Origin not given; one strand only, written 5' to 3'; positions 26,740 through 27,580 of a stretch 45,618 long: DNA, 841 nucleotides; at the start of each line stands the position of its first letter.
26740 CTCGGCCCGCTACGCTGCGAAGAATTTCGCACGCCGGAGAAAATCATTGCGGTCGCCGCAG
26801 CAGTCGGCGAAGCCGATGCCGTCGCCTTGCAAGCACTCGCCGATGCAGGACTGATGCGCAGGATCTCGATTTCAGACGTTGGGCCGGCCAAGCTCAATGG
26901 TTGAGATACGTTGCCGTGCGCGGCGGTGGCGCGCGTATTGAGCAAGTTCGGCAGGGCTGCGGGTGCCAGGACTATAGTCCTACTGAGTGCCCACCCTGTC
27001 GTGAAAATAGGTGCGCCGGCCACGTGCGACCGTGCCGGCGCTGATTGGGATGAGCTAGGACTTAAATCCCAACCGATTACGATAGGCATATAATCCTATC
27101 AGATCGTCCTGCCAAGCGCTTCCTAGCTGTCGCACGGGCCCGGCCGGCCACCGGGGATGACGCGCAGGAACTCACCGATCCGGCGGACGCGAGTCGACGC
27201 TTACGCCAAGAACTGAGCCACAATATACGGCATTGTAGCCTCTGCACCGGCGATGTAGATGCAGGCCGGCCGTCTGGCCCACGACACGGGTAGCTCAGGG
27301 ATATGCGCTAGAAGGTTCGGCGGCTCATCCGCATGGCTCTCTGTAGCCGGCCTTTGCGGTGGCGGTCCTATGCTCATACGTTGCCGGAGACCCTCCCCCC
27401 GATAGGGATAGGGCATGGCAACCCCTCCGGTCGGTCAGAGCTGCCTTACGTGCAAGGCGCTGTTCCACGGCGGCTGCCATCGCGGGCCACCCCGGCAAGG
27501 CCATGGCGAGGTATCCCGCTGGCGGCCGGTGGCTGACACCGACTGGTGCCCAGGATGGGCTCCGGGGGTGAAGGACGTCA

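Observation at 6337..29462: Orientation-specific 11-mer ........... at late intercistronic junctions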

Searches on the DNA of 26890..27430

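Call 82: search_rna_families(source=window, start=26890, end=27430, threshold=evalue, max_evalue=1)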
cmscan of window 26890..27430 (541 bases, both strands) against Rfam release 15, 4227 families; matches with E-value up to 1: 0.
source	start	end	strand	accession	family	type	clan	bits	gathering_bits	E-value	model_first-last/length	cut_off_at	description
